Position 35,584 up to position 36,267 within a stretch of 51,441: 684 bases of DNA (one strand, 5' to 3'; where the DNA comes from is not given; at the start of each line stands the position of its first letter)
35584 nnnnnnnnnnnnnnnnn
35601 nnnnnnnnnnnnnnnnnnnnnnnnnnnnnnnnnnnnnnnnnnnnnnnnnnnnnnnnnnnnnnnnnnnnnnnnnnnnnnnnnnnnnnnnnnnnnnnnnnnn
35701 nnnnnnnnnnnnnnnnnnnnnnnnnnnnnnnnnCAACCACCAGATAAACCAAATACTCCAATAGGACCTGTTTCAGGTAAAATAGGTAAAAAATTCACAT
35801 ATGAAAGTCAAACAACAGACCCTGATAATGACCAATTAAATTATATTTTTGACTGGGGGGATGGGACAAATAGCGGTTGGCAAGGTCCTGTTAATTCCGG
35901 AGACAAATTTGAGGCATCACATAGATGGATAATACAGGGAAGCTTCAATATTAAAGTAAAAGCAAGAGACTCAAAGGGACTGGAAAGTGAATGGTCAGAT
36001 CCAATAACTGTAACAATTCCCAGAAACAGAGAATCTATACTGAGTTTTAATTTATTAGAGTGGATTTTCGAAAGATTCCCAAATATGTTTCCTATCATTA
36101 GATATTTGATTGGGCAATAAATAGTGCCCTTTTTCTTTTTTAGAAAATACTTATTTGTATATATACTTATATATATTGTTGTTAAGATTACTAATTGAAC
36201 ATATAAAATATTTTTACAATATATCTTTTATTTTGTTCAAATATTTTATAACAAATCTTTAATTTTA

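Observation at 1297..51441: Fourteen unrelated secreted proteins share a C-terminal cassette: PKD-like module, P-R-x-[RK] junction and a terminal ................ tail (candidate sorting/anchoring/processing signal)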

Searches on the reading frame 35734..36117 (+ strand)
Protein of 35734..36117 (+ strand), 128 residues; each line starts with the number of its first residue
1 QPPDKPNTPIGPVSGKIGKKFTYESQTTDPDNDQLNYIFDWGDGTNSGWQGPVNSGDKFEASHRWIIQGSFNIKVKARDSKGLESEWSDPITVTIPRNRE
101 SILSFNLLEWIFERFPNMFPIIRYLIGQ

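Call 29: find_homologous_proteins(query=A4, max_evalue=0.00001)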
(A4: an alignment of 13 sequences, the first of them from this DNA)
Query A4 (13 sequences) (128 aa, profile of the alignment): 209 proteins with E <= 0.00001 among 635 candidates; the best 120 are listed.
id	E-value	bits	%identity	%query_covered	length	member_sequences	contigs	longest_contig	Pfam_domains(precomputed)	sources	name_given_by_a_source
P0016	2.1e-70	252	38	95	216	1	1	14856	PF00801.27,PF18911.7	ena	-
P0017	7.3e-65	234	40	99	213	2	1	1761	PF00801.27,PF18911.7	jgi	jgi:hypothetical protein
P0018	2.6e-56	207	34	91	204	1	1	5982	-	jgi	jgi:hypothetical protein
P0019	7.4e-56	205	44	75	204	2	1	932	PF00801.27,PF18911.7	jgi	jgi:hypothetical protein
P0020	2.8e-55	203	46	63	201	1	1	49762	PF00801.27,PF18911.7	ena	-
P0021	3.1e-54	200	51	57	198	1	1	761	PF00801.27,PF18911.7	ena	-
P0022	1.1e-53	198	38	99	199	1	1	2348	PF00801.27,PF18911.7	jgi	jgi:hypothetical protein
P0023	1.3e-50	188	44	92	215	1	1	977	PF00801.27,PF18911.7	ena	-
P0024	5.7e-50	186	40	98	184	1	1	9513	PF00801.27,PF18911.7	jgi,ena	-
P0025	1.3e-46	175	30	98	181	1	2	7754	PF00801.27,PF18911.7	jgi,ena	-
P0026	9.5e-46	173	48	89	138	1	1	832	PF00801.27,PF18911.7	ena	-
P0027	9.7e-45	169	38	99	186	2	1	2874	PF00801.27,PF18911.7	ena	-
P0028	7.4e-44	166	53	98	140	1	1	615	PF00801.27,PF18911.7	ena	-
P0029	1.1e-43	166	53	98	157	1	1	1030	PF00801.27,PF18911.7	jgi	jgi:hypothetical protein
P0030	6.4e-43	163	46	99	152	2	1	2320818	-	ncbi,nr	ncbi:MAG: hypothetical protein JSW06_06695 [Thermoplasmatales archaeon]|nr:MAG: hypothetical protein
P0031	3.0e-42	161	38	98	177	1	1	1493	PF00801.27,PF18911.7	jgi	jgi:PKD repeat protein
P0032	8.3e-42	160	49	98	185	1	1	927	PF00801.27,PF18911.7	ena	-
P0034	1.2e-41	159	54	98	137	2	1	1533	PF00801.27,PF18911.7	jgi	-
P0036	3.0e-41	158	46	98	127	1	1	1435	PF00801.27,PF18911.7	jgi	jgi:hypothetical protein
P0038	4.7e-41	157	47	98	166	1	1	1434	PF00801.27,PF18911.7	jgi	jgi:hypothetical protein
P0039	9.0e-41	156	39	98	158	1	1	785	PF00801.27,PF18911.7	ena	-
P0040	2.0e-40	155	48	98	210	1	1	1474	PF00801.27,PF18911.7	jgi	jgi:hypothetical protein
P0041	2.0e-40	155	42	96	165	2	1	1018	PF00801.27,PF18911.7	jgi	jgi:hypothetical protein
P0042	2.1e-40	155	45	99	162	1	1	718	PF00801.27,PF18911.7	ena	-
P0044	5.3e-40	154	46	98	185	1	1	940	PF00801.27,PF18911.7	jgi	jgi:hypothetical protein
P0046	2.1e-39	152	35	99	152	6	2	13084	-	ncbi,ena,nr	ncbi:MAG: hypothetical protein KAJ44_01565 [Thermoplasmatales archaeon]|nr:hypothetical protein [The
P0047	2.9e-39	152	41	98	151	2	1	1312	PF00801.27,PF18911.7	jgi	-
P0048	9.6e-39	150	39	99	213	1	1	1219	PF00801.27,PF18911.7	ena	-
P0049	1.2e-38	150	51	99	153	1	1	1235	PF00801.27,PF18911.7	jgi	jgi:hypothetical protein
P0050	1.7e-38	149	38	98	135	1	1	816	PF00801.27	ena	-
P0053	2.2e-38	149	49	74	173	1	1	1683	PF00801.27,PF18911.7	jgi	jgi:hypothetical protein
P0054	2.3e-38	149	39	91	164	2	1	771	PF00801.27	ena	-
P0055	3.1e-38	148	33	98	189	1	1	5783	PF00801.27,PF18911.7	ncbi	-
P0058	4.8e-38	148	37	91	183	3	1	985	PF00801.27,PF18911.7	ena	-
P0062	1.1e-36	143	35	91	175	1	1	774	PF00801.27,PF18911.7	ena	-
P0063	1.3e-36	143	56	98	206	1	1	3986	PF00801.27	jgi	jgi:hypothetical protein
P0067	2.6e-36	142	50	82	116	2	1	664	PF00801.27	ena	-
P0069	3.5e-36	142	34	100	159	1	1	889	PF00801.27,PF18911.7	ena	-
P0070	5.5e-36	141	39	91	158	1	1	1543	PF00801.27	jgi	-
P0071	5.6e-36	141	50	86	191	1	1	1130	PF00801.27,PF18911.7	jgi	-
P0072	6.6e-36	141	50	98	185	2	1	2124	PF00801.27,PF18911.7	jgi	-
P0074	8.0e-36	140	47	90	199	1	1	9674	PF18911.7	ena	-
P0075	8.8e-36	140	38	95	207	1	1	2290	PF00801.27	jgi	jgi:hypothetical protein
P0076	1.7e-35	139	43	98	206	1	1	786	PF00801.27,PF18911.7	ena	-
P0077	1.8e-35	139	49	85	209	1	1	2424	PF00801.27,PF18911.7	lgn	-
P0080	2.2e-35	139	40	98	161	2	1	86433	PF00801.27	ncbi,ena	-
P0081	2.5e-35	139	36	91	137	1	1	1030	PF18911.7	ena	-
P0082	2.6e-35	139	42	98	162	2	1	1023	PF00801.27,PF18911.7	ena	-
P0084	3.1e-35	139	50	99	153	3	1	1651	PF00801.27,PF18911.7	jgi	jgi:hypothetical protein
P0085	1.3e-34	137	41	98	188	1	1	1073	PF18911.7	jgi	jgi:hypothetical protein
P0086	3.8e-34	135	37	81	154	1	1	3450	PF00801.27,PF18911.7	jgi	jgi:hypothetical protein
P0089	6.2e-34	134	48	91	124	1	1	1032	PF18911.7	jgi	-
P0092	1.2e-33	134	51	96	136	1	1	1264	PF00801.27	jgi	jgi:hypothetical protein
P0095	2.7e-33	132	44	95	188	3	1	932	PF00801.27,PF18911.7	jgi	-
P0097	5.6e-33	131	42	91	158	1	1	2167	PF00801.27,PF18911.7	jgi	-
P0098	7.2e-33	131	45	81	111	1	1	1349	PF00801.27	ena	-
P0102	1.7e-32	130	42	80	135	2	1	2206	PF00801.27,PF18911.7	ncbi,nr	ncbi:MAG: PKD domain-containing protein, partial [Candidatus Thermoplasmatota archaeon]|nr:PKD domai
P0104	2.4e-32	129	51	89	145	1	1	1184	PF00801.27,PF18911.7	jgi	jgi:hypothetical protein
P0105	2.6e-32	129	51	91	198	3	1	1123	PF00801.27,PF17963.8,PF17892.8,PF17803.8,PF18911.7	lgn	-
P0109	3.9e-32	129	51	76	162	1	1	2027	PF00801.27,PF18911.7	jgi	-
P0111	5.0e-32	128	45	86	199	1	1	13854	PF00801.27,PF18911.7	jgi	-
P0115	8.9e-32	127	44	86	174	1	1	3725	PF00801.27,PF18911.7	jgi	-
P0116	1.2e-31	127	51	86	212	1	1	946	PF00801.27,PF18911.7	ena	-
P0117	1.4e-31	127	35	98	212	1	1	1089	PF00801.27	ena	-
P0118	1.5e-31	127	40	98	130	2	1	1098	PF18911.7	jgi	jgi:hypothetical protein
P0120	3.9e-31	125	48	87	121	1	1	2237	PF00801.27,PF18911.7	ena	-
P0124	1.2e-30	124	35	91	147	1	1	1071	PF00801.27,PF18911.7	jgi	jgi:hypothetical protein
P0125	1.5e-30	123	42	80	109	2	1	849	PF00801.27,PF18911.7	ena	-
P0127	1.6e-30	123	43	98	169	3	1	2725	PF00801.27,PF18911.7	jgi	-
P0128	2.1e-30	123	49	82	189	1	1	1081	PF18911.7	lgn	-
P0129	2.8e-30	123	33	80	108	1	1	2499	PF00801.27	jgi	jgi:hypothetical protein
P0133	8.0e-30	121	46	89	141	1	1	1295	PF00801.27,PF18911.7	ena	-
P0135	2.1e-29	120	55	74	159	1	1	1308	PF00801.27,PF18911.7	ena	-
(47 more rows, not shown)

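Call 37: predict_structure(alignment_id=A5)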
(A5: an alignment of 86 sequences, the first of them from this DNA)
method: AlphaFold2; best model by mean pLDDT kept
length: 128 residues; sequences in the alignment: 86
mean_pLDDT: 93.5   pTM: 0.74
mean pLDDT of the five models: 93.5, 92.8, 92.0, 92.0, 91.6
residues with pLDDT >= 90: 100; 70-90: 20; 50-70: 8; < 50: 0
segments of 3 or more residues with pLDDT < 50: none
pLDDT, mean of each block of 10 residues (from residue 1): 98 97 99 99 98 98 98 99 98 90 69 86 85
secondary structure, 60 per line:
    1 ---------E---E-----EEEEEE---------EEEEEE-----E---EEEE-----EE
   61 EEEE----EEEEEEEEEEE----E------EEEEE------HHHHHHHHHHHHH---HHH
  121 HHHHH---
elements in order: E20-25 E35-40 E50-53 E59-64 E69-79 E91-95 H102-114 H118-125

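Call 42: fold_search(model_id=the predicted structure, library=pdb)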
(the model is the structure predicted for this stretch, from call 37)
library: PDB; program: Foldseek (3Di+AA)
matches with E <= 10: 1995; with E <= 0.001: 8
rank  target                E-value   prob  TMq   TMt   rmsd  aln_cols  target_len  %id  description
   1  4xed                  5.6e-12  1.00  0.70  0.92   1.2        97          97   39  PKD domain of M14-like peptidase from Thermoplasmatales archaeon SCGC AB-540-F20 (released 2015-05-13)
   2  1k85_MODEL_1_A        3.4e-04  1.00  0.51  0.70   4.2        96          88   18  Solution structure of the fibronectin type III domain from Bacillus circulans WL-12 Chitinase A1. (released 2002-12-18)
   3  9vx3_A                6.8e-04  1.00  0.53  0.42  13.9       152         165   10  Crystal structure of the peptide-bound form of HisMab-1 Fv-clasp (released 2025-12-17)
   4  7p5y_G                7.2e-04  1.00  0.46  0.49   6.2       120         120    9  Structure of homomeric LRRC8A Volume-Regulated Anion Channel in complex with synthetic nanobody Sb3 (released 2021-09-15)
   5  9oi2_J                7.2e-04  1.00  0.39  0.47   6.2       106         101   12  Structure of human Fab 245 in complex with influenza H1N1 A/Solomon Island/3/2006 hemagglutinin (released 2026-02-04)
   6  8gav_H                8.1e-04  1.00  0.48  0.50   5.0       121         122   10  Structure of human NDS.3 Fab in complex with influenza virus neuraminidase from A/Darwin/09/2021 (H3N2) (released 2024-02-28)
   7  9vx3_D                8.1e-04  1.00  0.51  0.41  14.3       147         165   10  Crystal structure of the peptide-bound form of HisMab-1 Fv-clasp (released 2025-12-17)
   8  7q9j_F                8.1e-04  1.00  0.39  0.44   6.1       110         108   14  Beta-26 fab in complex with SARS-CoV-2 beta-Spike glycoprotein (released 2021-12-15)
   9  1v8h_A                1.1e-03  1.00  0.49  0.57   3.5       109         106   11  Crystal structure of TT0351 protein from Thermus thermophilus HB8 (released 2005-01-18)
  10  8iqp_H                1.1e-03  1.00  0.48  0.38  14.3       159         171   11  Crystal structure of Anti-PEG antibody M9 Fv-clasp fragment with PEG (co-crystallization with PEG3350) (released 2024-03-20)
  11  9fyt_D                1.1e-03  1.00  0.38  0.41   6.7       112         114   14  mAbs in complex with cobratoxin at pH 4.5 (released 2025-07-16)
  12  8v5k_G                1.2e-03  1.00  0.48  0.52   5.9       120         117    7  Structure of the Human Respirovirus 3 Fusion Protein Bound to Camelid Nanobodies 4C03 and 4C06 (released 2024-05-22)
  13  8iqs_h                1.3e-03  1.00  0.49  0.38  13.8       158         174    9  Crystal structure of Anti-PEG antibody M11 Fv-clasp fragment with PEG (co-crystallization with PEG3350) (released 2024-03-20)
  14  4aj0_B                1.3e-03  1.00  0.36  0.42   6.4       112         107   12  Crystallographic structure of an amyloidogenic variant, 3rCW, of the germinal line lambda 3 (released 2013-02-27)
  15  9lly_G                1.4e-03  1.00  0.43  0.43   5.2       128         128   10  Cryo-EM structure of RSV pre-F (sc9-10 DS-Cav1, strain A2) in complex with Fabs 1A2 and 1B6 (released 2026-01-21)
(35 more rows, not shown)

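Call 43: search_solved_structures(query=A4, max_evalue=0.001, show_alignments=1)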
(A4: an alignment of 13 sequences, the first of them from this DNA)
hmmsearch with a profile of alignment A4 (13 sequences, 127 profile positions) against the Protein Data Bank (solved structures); distinct sequences matched with E-value up to 0.001: 13.
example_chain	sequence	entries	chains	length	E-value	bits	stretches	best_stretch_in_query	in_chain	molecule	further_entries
4xed_A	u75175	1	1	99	1.2e-37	131.8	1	2-98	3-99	Peptidase M14, carboxypeptidase A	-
9lqj_A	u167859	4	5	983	1.7e-16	63.4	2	8-96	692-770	Collagenase ColH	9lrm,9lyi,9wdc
9lrk_A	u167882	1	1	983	1.7e-16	63.4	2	8-96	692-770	Collagenase ColH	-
4aqo_A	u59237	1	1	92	2.1e-10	43.7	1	2-96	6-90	COLLAGENASE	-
4u7k_A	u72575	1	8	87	7.1e-10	42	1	10-92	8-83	ColH protein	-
4u6t_A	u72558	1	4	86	8.3e-10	41.8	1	10-92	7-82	ColH protein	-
4jrw_A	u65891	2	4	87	1e-09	41.5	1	9-96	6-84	Collagenase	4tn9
4jgu_A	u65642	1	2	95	1.4e-09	41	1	11-93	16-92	ColH protein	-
2y72_A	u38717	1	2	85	1.8e-09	40.7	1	9-96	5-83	COLLAGENASE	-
2y3u_A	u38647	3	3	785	1.2e-08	38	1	2-96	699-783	COLLAGENASE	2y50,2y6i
2c26_A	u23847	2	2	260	4.1e-07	33.1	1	2-95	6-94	ENDOGLUCANASE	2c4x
1l0q_A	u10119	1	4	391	8.2e-05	25.6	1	28-95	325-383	Surface layer protein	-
6aem_A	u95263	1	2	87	0.00028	23.9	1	28-97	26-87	PKD domain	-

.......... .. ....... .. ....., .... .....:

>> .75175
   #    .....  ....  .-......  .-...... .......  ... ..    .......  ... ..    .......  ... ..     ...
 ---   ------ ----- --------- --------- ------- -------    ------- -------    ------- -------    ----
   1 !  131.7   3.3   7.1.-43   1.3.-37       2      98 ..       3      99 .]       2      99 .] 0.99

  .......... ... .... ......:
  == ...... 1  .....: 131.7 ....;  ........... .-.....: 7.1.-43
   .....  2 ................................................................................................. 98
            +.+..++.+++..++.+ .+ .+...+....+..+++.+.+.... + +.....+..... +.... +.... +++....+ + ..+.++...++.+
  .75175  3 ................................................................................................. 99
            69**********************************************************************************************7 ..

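Call 56: find_encoding_contigs(protein=P0030, flank=10000, max_places=3)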
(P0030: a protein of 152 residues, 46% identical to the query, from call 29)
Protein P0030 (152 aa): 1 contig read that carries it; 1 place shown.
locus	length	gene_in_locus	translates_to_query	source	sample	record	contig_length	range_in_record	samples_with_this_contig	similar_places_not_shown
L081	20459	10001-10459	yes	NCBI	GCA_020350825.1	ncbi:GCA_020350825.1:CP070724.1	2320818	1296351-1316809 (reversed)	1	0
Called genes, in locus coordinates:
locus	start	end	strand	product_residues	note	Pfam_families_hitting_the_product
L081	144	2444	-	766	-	PF00112:Peptidase_C1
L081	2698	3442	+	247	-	-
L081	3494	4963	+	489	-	PF01139:RtcB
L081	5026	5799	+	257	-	PF09754:PAC2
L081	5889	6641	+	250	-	PF02006:PPS_PS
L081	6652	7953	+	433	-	PF01336:tRNA_anti-codon, PF00152:tRNA-synt_2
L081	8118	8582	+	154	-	-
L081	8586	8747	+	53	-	-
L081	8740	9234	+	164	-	-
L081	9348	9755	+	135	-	-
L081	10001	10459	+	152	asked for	-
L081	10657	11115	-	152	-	PF00583:Acetyltransf_1, PF13673:Acetyltransf_10, PF13508:Acetyltransf_7, PF08445:FR47 (weak)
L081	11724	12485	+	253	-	PF21003:NucS_N, PF01939:NucS_C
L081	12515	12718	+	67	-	-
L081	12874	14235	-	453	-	PF01364:Peptidase_C25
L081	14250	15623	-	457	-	PF01364:Peptidase_C25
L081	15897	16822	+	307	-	PF25470:DUF7901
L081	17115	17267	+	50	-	-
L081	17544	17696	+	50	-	PF04014:MazE_antitoxin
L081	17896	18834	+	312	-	PF01040:UbiA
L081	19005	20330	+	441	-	PF00201:UDPGT (weak), PF04101:Glyco_tran_28_C, PF06722:EryCIII-like_C (weak)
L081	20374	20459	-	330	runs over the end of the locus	PF00685:Sulfotransfer_1, PF13469:Sulfotransfer_3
